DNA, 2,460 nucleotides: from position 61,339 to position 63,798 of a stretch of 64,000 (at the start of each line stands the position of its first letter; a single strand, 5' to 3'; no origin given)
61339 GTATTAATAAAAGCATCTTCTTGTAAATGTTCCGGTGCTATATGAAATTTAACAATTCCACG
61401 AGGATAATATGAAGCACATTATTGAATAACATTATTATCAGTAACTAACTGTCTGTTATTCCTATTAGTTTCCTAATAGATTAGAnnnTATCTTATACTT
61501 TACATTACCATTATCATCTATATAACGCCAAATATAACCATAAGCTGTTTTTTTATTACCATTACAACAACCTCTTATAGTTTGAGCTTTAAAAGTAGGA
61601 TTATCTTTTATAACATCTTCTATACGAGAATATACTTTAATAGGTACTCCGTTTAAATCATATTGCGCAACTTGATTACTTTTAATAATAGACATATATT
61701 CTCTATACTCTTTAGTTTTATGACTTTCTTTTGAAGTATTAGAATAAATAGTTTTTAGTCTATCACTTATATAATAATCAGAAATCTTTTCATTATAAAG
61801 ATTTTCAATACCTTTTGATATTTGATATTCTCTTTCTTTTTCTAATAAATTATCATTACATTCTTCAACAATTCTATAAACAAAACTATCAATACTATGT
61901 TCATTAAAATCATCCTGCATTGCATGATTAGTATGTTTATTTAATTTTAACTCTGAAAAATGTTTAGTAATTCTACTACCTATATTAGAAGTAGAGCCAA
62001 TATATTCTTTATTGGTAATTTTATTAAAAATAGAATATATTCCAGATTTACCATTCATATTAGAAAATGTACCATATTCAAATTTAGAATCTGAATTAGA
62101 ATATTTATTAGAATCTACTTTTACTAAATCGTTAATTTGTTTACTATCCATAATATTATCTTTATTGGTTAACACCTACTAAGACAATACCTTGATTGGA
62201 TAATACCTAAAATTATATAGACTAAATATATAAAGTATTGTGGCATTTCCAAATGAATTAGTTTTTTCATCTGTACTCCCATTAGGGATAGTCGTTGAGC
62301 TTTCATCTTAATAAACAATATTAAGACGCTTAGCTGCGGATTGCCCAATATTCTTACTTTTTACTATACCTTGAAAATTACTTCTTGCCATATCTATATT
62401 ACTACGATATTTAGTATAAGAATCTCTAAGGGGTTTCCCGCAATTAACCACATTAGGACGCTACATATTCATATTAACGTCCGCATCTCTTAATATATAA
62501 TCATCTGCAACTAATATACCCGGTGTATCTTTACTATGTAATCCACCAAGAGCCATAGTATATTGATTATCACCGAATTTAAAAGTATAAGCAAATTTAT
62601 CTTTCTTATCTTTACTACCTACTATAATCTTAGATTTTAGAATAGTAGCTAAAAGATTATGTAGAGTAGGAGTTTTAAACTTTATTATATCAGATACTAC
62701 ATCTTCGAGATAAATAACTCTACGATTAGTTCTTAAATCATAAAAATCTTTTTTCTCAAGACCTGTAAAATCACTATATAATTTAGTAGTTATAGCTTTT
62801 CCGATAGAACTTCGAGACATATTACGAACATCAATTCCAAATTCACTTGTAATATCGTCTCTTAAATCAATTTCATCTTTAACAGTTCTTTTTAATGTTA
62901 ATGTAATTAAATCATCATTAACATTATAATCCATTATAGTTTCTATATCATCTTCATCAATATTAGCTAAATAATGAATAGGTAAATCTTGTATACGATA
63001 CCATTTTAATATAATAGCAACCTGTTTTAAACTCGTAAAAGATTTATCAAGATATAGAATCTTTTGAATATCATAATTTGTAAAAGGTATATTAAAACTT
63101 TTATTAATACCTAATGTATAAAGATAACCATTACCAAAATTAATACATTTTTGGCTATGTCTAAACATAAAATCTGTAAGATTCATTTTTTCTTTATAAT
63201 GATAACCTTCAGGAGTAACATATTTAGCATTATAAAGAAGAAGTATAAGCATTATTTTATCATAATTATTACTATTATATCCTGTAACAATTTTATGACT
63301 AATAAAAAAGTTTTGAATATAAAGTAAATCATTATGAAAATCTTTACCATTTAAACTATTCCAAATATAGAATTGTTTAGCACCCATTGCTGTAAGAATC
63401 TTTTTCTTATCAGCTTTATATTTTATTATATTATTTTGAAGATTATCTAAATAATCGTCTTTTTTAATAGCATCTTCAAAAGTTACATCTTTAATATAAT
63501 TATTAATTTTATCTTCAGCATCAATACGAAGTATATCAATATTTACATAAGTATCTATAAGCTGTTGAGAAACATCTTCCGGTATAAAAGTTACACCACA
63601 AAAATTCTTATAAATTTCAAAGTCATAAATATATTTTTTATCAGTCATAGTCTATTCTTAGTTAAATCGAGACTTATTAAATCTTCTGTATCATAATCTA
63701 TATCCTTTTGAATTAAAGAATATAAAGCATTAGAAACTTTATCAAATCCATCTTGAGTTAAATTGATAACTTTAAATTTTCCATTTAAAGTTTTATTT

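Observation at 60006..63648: Family-B DNA polymerase split inside motif A by a group I intron carrying a GIY-YIG homing endonuclease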

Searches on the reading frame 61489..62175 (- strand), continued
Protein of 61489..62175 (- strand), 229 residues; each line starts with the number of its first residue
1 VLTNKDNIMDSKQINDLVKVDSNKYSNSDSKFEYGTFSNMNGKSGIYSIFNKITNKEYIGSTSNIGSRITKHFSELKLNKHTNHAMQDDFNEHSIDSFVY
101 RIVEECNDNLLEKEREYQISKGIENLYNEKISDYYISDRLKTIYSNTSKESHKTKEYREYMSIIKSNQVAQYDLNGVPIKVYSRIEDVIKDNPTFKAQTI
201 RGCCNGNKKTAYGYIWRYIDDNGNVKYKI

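Call 85: fold_search(model_id=the predicted structure, library=pdb)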
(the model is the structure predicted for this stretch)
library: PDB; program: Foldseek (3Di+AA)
matches with E <= 10: 150; with E <= 0.001: 3
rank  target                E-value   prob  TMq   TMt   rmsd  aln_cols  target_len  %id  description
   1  1mk0                  3.8e-06  1.00  0.38  0.84   1.6        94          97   32  catalytic domain of intron endonuclease I-TevI, E75A mutant (released 2002-10-30)
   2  1ln0_B                1.4e-05  1.00  0.38  0.87   1.5        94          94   31  Structure of the Catalytic Domain of Homing Endonuclease I-TevI (released 2002-10-30)
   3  1ln0_A                3.0e-05  1.00  0.37  0.85   1.7        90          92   33  Structure of the Catalytic Domain of Homing Endonuclease I-TevI (released 2002-10-30)
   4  1u3e_M                5.6e-03  1.00  0.22  0.28   9.1        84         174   12  DNA binding and cleavage by the HNH homing endonuclease I-HmuI (released 2004-08-31)
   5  1yd6_C                3.8e-01  0.63  0.27  0.54   4.3        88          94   17  Crystal structure of the GIY-YIG N-terminal endonuclease domain of UvrC from Bacillus caldotenax (released 2005-03-01)
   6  2lwf_MODEL_1_A        3.8e-01  0.41  0.26  0.43   7.8       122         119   15  Structure of N-terminal domain of a plant Grx (released 2013-05-22)
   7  1yd6_D                4.7e-01  0.60  0.27  0.54   4.3        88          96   17  Crystal structure of the GIY-YIG N-terminal endonuclease domain of UvrC from Bacillus caldotenax (released 2005-03-01)
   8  1yd6_A                6.1e-01  0.54  0.27  0.53   4.3        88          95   17  Crystal structure of the GIY-YIG N-terminal endonuclease domain of UvrC from Bacillus caldotenax (released 2005-03-01)
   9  9kja                  6.5e-01  0.80  0.20  0.56   3.1        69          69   13  Anti-CRISPR protein AcrVA3 (released 2025-11-12)
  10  5ku5_A                1.2e+00  0.08  0.09  0.12  14.2        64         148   19  Crystal Structure of CusS Sensor Domain with Silver Bound (released 2016-09-14)
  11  8yl2_A                1.5e+00  0.05  0.10  0.09  11.8        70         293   23  Crystal Structure of Homo Tetrameric RagA-like small GTPase from Asgard Lokiarchaeota (LokiRagO) in complex with GTP (released 2025-09-10)
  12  1yd6_B                1.7e+00  0.25  0.26  0.54   4.3        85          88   16  Crystal structure of the GIY-YIG N-terminal endonuclease domain of UvrC from Bacillus caldotenax (released 2005-03-01)
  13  8fw5_D                1.8e+00  0.06  0.16  0.13  12.6       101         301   13  Chimeric HsGATOR1-SpGtr-SpLam complex (released 2023-07-26)
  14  8yl2_B                1.8e+00  0.04  0.10  0.09  11.8        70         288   23  Crystal Structure of Homo Tetrameric RagA-like small GTPase from Asgard Lokiarchaeota (LokiRagO) in complex with GTP (released 2025-09-10)
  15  5kui                  2.0e+00  0.03  0.08  0.14   6.8        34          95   20  Human mitochondrial calcium uniporter (residues 72-189) crystal structure with calcium. (released 2016-09-07)
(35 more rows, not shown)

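Call 88: search_protein_families(library=pfam, proteins=[L012:4477-5199:+, L012:3779-4243:+, L012:5303-5812:+], max_evalue=0.01)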
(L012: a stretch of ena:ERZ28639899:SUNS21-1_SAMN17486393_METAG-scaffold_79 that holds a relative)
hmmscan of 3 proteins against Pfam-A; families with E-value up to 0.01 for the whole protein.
L012:4477-5199:+ (241 aa): 1 family
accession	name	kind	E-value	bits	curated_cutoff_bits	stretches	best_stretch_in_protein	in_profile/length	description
PF01541.30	GIY-YIG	-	0.00056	20.6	22.6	1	11-98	2-74/78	GIY-YIG catalytic domain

L012:3779-4243:+ (155 aa): 1 family
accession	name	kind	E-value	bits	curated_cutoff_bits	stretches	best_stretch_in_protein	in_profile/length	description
PF00136.26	DNA_pol_B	-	2.4e-08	33.6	23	1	6-118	110-243/453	DNA polymerase family B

L012:5303-5812:+ (170 aa): 0 families

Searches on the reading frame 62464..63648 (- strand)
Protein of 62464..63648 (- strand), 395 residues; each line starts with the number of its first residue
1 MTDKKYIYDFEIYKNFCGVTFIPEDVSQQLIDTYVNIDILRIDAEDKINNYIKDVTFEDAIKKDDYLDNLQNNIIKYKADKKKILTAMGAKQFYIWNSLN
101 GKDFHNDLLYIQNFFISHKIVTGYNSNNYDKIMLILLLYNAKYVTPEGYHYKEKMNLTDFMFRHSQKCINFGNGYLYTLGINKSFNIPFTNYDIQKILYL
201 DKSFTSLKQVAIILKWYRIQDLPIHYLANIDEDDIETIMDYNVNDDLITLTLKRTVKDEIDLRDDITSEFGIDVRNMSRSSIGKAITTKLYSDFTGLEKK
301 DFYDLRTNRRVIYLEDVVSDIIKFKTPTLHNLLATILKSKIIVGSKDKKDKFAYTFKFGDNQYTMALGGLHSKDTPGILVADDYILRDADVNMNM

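Call 67: find_encoding_contigs(protein=window:62464-63648:-, flank=4000, max_places=10)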
Protein window:62464-63648:- (395 aa): 22 contigs read that carry it; 10 places shown.
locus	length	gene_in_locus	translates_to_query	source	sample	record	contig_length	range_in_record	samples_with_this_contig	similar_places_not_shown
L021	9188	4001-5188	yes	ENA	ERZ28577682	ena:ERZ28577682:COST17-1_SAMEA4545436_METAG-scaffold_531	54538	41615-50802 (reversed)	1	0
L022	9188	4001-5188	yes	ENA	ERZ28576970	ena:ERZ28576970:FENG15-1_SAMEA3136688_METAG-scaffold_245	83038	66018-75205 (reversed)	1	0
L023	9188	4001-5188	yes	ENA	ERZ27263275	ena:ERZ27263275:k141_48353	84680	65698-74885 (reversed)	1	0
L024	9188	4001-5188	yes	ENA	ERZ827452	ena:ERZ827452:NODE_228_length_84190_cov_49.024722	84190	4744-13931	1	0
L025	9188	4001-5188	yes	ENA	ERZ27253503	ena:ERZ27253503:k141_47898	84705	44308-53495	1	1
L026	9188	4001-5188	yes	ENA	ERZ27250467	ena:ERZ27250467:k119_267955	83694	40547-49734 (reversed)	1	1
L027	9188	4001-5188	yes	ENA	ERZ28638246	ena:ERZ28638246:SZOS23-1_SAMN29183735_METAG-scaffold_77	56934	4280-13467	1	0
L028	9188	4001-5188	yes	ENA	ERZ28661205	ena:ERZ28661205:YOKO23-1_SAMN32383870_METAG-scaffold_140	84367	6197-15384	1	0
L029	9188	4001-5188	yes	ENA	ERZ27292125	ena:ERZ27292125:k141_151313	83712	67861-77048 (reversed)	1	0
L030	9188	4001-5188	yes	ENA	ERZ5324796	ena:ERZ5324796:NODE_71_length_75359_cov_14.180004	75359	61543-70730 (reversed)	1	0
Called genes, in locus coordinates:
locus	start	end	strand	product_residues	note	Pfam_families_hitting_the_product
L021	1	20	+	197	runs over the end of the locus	-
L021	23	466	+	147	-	-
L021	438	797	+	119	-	-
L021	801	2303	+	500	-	PF05970:PIF1, PF13245:AAA_19, PF13604:AAA_30, PF01443:Viral_helicase1 (faint), PF13538:UvrD_C_2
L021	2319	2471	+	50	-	-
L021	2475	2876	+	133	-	-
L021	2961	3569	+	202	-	PF03167:UDG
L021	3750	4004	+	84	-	-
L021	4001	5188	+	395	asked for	-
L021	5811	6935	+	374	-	-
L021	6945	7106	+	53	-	-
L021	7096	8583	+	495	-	PF04851:ResIII (faint)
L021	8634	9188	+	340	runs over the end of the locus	-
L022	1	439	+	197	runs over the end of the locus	-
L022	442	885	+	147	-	-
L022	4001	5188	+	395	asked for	-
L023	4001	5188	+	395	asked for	-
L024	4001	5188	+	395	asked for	-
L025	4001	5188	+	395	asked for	-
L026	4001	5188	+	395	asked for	-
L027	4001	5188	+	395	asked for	-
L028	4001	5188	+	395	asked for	-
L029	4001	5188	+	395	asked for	-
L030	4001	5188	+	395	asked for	-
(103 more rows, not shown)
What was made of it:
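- The exact intron-bearing exon-1 product is on record in 1179 assembly blocks, so this is a thriving phage (call 67).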

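Call 71: list_cluster_members(proteins=[window:62464-63648:-, window:60009-61130:-, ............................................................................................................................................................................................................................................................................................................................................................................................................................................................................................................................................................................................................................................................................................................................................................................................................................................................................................])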
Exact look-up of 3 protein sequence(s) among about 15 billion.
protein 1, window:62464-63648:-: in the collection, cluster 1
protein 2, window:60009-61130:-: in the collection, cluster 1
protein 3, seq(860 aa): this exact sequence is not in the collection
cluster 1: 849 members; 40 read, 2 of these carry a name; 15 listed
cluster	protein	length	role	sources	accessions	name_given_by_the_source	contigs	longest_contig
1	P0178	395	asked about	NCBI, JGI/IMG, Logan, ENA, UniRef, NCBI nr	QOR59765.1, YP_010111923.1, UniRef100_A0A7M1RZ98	DNA polymerase [uncultured phage cr127_1] | hypothetical protein | DNA polymerase n=1 Tax=uncultured phage cr127_1 TaxID=2772077 RepID=A0A7M1RZ98_9CAUD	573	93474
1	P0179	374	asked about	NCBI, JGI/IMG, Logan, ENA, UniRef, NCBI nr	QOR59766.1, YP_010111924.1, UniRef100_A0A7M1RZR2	DNA polymerase [uncultured phage cr127_1] | DNA polymerase n=1 Tax=uncultured phage cr127_1 TaxID=2772077 RepID=A0A7M1RZR2_9CAUD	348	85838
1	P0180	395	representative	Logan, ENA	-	-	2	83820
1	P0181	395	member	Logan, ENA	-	-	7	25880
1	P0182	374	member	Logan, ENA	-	-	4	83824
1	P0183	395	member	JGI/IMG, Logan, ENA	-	-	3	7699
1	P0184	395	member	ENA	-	-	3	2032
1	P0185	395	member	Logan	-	-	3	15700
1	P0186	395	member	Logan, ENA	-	-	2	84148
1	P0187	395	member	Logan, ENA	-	-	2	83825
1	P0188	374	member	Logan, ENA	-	-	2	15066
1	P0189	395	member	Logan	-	-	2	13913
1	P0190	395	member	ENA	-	-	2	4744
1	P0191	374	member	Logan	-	-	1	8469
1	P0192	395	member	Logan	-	-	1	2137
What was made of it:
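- Gene callers report products of 395 and 374 aa in hundreds of assemblies (calls 67, 71).
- Tried and rejected: The spliced protein is not in the protein collection (call 71).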
